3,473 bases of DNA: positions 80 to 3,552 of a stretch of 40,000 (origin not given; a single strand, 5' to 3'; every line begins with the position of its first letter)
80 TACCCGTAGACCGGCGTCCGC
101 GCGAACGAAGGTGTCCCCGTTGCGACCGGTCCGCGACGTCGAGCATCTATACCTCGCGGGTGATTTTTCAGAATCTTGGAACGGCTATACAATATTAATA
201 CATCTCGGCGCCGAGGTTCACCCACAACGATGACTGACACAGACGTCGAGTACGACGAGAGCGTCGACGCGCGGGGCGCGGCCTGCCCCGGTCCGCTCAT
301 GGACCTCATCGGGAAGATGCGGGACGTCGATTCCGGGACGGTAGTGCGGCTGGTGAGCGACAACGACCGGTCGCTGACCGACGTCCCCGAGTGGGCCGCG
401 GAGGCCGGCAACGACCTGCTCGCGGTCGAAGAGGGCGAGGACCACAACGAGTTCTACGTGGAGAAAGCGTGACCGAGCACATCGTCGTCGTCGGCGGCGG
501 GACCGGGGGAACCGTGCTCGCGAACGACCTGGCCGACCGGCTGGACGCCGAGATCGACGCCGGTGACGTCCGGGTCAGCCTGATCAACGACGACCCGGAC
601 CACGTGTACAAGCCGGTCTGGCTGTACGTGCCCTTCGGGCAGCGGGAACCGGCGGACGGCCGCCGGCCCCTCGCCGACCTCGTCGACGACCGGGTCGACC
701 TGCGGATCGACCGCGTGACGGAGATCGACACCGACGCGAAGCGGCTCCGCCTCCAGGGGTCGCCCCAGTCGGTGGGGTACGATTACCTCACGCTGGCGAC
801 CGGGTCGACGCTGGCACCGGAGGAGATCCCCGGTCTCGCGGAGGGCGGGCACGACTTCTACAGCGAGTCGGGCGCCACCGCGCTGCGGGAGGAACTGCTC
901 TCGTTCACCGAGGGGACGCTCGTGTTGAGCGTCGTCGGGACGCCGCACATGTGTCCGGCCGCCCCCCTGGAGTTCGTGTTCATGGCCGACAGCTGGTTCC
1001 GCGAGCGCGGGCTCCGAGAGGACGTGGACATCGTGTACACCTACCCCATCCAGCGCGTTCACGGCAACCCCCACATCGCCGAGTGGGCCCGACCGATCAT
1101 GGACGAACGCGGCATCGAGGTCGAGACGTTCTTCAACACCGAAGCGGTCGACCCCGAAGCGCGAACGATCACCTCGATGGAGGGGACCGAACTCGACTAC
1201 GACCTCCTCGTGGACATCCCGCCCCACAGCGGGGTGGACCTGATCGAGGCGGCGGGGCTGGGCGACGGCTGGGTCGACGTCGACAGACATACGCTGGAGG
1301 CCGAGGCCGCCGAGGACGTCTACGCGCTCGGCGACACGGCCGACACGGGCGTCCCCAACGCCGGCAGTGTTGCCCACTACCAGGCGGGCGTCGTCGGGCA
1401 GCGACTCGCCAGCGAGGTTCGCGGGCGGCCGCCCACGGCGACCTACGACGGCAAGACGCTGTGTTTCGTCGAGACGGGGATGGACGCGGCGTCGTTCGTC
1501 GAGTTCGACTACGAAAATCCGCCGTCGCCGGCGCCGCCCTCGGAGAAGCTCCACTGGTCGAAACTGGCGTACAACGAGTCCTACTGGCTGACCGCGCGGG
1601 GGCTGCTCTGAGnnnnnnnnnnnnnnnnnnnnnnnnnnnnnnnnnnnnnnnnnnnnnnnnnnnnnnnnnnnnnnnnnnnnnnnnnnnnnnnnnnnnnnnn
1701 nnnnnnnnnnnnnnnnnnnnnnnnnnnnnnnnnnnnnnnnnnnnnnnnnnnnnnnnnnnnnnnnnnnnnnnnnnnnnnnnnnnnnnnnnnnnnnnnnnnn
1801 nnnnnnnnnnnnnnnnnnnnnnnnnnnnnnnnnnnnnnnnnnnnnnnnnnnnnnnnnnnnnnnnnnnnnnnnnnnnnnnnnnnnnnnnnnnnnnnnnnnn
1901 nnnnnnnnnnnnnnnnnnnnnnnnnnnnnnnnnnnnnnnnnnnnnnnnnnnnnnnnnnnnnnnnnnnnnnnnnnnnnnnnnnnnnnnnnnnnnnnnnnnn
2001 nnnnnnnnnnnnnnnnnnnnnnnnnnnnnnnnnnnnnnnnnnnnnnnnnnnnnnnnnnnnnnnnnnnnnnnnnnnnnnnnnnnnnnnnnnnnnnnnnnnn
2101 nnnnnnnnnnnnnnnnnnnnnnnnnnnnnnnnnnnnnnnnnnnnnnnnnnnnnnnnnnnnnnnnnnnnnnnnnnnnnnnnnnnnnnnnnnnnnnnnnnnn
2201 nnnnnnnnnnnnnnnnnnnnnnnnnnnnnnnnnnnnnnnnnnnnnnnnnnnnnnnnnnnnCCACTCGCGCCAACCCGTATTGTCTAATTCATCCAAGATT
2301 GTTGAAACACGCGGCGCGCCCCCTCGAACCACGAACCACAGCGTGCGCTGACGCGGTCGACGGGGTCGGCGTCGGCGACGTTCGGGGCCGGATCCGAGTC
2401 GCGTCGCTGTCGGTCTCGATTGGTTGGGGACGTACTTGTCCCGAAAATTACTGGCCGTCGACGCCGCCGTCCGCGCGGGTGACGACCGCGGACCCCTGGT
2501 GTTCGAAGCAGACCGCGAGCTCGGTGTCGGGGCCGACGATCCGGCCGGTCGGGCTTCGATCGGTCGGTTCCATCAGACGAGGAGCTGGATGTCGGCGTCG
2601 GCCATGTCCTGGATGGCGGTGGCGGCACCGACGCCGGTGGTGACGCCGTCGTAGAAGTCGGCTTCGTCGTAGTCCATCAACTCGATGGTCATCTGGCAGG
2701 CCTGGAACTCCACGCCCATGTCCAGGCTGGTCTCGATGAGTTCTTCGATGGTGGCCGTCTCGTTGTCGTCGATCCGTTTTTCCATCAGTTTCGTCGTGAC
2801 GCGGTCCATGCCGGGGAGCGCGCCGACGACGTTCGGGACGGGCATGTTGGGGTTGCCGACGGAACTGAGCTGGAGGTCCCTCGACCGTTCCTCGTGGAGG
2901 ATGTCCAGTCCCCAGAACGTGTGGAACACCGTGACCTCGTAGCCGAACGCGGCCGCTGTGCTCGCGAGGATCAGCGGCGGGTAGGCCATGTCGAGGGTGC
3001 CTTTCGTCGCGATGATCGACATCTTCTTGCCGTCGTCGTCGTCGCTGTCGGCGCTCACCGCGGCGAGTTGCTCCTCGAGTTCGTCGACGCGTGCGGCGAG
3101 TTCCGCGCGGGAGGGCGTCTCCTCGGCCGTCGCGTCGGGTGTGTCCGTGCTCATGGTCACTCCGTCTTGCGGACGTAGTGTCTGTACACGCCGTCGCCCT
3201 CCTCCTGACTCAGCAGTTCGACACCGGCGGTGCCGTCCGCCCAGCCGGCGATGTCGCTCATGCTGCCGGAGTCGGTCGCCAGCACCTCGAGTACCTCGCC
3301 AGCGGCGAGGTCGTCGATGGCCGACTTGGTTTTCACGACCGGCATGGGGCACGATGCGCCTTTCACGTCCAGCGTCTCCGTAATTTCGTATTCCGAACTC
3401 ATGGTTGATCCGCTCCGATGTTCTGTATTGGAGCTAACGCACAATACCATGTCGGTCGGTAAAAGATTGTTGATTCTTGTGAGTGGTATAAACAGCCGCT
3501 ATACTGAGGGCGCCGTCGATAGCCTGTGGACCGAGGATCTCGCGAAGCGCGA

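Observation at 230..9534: Cst-like sulfide/persulfide-handling island assembled from archaeal parts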

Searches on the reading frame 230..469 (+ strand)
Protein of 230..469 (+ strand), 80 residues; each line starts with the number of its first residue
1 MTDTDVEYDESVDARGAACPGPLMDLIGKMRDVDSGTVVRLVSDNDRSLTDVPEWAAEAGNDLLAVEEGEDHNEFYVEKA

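Call 3: search_protein_families(library=pfam, proteins=[window:230-469:+], max_evalue=0.01)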
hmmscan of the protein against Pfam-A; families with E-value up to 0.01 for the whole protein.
seq(80 aa): 1 family
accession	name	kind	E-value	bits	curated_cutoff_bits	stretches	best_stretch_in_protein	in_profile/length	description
PF01206.22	TusA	-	1.6e-17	63.5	28.6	1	11-79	2-70/70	Sulfurtransferase TusA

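Call 5: search_protein_families(library=ncbifam, proteins=[window:230-469:+], max_evalue=0.001)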
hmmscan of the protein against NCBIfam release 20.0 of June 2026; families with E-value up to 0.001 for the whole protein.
seq(80 aa): 3 families
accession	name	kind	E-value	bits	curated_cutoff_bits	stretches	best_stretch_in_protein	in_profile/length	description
NF001423.0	PRK00299.1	equivalog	3.2e-08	33.3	78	1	1-79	1-79/82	sulfurtransferase TusA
NF008242.0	PRK11018.1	equivalog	5.3e-08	32.4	79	1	6-75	5-74/78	sulfurtransferase-like selenium metabolism protein YedF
TIGR03527.1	selenium_YedF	equivalog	0.00048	20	110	1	12-72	1-61/194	sulfurtransferase-like selenium metabolism protein YedF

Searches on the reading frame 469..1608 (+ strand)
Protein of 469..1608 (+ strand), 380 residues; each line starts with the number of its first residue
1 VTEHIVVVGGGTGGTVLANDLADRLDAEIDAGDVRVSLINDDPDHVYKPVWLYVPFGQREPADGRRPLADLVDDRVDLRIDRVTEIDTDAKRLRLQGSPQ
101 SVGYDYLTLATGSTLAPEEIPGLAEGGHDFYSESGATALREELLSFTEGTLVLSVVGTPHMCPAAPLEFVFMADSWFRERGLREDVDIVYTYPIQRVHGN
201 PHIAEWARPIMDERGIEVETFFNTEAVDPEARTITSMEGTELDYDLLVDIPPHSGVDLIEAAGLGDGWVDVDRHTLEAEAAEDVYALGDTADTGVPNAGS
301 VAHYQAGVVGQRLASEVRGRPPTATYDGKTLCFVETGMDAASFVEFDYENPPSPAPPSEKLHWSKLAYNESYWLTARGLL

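Call 3: search_protein_families(library=pfam, proteins=[window:469-1608:+], max_evalue=0.01)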
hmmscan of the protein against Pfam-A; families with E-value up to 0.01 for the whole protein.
seq(380 aa): 2 families
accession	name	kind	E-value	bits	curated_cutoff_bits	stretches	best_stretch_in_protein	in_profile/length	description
PF07992.20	Pyr_redox_2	-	3.7e-19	69.7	26.1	1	4-306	2-291/291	Pyridine nucleotide-disulphide oxidoreductase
PF13454.12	NAD_binding_9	-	0.0081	16.6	21.8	0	6-43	1-34/155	FAD-NAD(P)-binding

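Call 5: search_protein_families(library=ncbifam, proteins=[window:469-1608:+], max_evalue=0.001)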
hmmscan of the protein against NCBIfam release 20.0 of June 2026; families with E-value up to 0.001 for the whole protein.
seq(380 aa): 3 families
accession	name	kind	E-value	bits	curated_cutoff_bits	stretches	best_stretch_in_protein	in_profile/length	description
NF049943.1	SQR_III_seleno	exception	2.4e-98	329.7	525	1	4-354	2-353/406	type III sulfide quinone reductase, selenoprotein subtype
TIGR03169.1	Nterm_to_SelD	hypoth_equivalog_domain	6.8e-16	58.6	310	1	77-324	70-318/365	pyridine nucleotide-disulfide oxidoreductase family protein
NF042949.2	3PPDioc_HcaD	equivalog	0.00095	18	450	0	3-131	2-124/386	3-phenylpropionate/cinnamic acid dioxygenase ferredoxin--NAD(+) reductase subunit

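Call 6: search_solved_structures(query=window:469-1608:+, max_evalue=0.001, show_alignments=3)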
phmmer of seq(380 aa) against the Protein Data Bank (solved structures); distinct sequences matched with E-value up to 0.001: 25.
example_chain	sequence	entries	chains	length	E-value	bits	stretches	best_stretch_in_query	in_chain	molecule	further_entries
8dhk_A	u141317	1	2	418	2.1e-41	145.6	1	5-357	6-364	Sulfide:quinone oxidoreductase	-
6mp5_A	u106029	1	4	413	7.2e-41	143.8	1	5-357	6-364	Sulfide:quinone oxidoreductase, mitochondrial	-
6mo6_A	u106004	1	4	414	7.3e-41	143.8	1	5-357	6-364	Sulfide:quinone oxidoreductase, mitochondrial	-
6oi5_A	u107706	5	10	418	7.6e-41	143.8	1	5-357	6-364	Sulfide:quinone oxidoreductase, mitochondrial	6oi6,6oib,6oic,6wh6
3hyv_A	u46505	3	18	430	2.5e-15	59.8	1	1-358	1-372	Sulfide-quinone reductase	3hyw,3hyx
5n1t_A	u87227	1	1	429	6.4e-14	55.1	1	3-337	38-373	flavin-binding subunit of sulfide dehydrogenase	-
3h8i_A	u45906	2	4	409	5.1e-13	52.2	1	5-372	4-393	NADH oxidase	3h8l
1fcd_A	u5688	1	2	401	9.1e-12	48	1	4-326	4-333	FLAVOCYTOCHROME C SULFIDE DEHYDROGENASE (FLAVIN-BINDING SUBUNIT)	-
3vrd_B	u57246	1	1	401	5e-11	45.6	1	4-326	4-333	Flavocytochrome c flavin subunit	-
3szw_A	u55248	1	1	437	1.7e-10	43.9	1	3-352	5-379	Sulfide-quinone reductase, putative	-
3sxi_A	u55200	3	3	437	1.9e-10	43.7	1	3-352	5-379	Sulfide-quinone reductase, putative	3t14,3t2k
3t2y_A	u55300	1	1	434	2.4e-10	43.4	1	4-352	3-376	Sulfide-quinone reductase, putative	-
3szf_A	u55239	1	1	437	3e-10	43.1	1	3-352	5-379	Sulfide-quinone reductase, putative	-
3sz0_A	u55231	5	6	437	3.1e-10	43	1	3-352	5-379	Sulfide-quinone reductase, putative | Sulfide-quinone reductase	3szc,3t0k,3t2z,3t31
3sy4_A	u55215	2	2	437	4.4e-10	42.5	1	3-352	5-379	Sulfide-quinone reductase, putative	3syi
9pxk_C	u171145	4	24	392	1.2e-05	27.9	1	1-132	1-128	NADH dehydrogenase-like protein YjlD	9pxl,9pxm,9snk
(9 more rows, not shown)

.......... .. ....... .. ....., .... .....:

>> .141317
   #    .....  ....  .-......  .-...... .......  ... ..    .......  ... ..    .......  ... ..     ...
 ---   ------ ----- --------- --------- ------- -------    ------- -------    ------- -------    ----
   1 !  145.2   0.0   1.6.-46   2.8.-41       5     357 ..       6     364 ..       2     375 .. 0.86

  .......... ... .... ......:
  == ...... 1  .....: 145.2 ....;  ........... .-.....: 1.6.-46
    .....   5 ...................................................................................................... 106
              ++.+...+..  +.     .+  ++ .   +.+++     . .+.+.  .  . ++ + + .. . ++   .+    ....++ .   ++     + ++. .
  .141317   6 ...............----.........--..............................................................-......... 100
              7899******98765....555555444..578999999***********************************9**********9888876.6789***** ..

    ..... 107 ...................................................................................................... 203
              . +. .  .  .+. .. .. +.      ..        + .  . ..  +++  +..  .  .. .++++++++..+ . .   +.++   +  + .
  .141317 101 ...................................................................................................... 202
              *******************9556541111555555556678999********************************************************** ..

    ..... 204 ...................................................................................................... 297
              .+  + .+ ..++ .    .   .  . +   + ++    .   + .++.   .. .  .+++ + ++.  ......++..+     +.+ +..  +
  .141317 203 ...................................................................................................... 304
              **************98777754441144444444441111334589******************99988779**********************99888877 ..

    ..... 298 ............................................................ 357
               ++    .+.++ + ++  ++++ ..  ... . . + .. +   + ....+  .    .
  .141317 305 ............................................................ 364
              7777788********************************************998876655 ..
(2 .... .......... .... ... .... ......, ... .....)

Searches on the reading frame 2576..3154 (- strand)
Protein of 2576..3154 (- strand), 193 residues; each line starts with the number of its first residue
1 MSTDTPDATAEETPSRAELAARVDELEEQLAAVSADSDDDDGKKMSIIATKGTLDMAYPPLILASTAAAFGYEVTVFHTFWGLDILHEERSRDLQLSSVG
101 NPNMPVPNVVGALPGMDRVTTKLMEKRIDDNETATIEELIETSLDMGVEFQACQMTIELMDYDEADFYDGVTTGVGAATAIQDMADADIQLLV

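Call 3: search_protein_families(library=pfam, proteins=[window:2576-3154:-], max_evalue=0.01)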
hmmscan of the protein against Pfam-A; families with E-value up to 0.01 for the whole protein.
seq(193 aa): 2 families
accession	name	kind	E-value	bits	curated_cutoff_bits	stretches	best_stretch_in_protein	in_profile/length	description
PF13686.11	DrsE_2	-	1.2e-49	168.6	25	1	43-192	3-156/156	DsrE/DsrF/DrsH-like family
PF02635.20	DsrE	-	0.00043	20.9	22.7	1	43-185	1-107/116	DsrE/DsrF-like family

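Call 5: search_protein_families(library=ncbifam, proteins=[window:2576-3154:-], max_evalue=0.001)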
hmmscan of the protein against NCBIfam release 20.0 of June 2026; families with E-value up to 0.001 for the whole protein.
seq(193 aa): 1 family
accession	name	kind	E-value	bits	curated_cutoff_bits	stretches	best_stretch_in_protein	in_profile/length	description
NF047629.1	SulfCarrDsrE2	equivalog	2.3e-46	157.9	210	1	41-192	2-158/159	sulfur carrier protein DsrE2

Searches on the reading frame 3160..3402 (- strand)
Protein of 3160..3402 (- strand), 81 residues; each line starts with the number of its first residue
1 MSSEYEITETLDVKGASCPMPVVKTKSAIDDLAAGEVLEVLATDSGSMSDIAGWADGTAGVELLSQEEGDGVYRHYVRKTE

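Call 3: search_protein_families(library=pfam, proteins=[window:3160-3402:-], max_evalue=0.01)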
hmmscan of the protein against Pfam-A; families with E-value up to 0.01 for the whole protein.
seq(81 aa): 1 family
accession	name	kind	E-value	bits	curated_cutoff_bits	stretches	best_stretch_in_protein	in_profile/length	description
PF01206.22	TusA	-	7.6e-22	77.4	28.6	1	9-79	1-70/70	Sulfurtransferase TusA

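Call 5: search_protein_families(library=ncbifam, proteins=[window:3160-3402:-], max_evalue=0.001)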
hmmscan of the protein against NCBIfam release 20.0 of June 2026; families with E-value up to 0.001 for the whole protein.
seq(81 aa): 4 families
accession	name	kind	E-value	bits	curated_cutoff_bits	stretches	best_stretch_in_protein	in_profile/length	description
NF001423.0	PRK00299.1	equivalog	2.8e-11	43.1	78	1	6-80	7-80/82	sulfurtransferase TusA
NF008242.0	PRK11018.1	equivalog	5.6e-10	38.7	79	1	3-77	3-76/78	sulfurtransferase-like selenium metabolism protein YedF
TIGR03527.1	selenium_YedF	equivalog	3e-07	30.5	110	1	11-78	1-67/194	sulfurtransferase-like selenium metabolism protein YedF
NF041048.1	TusA_like_YeeD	exception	0.00021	20.9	147.5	1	10-56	3-49/72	thiosulfate utilization sulfurtransferase TsuB/YeeD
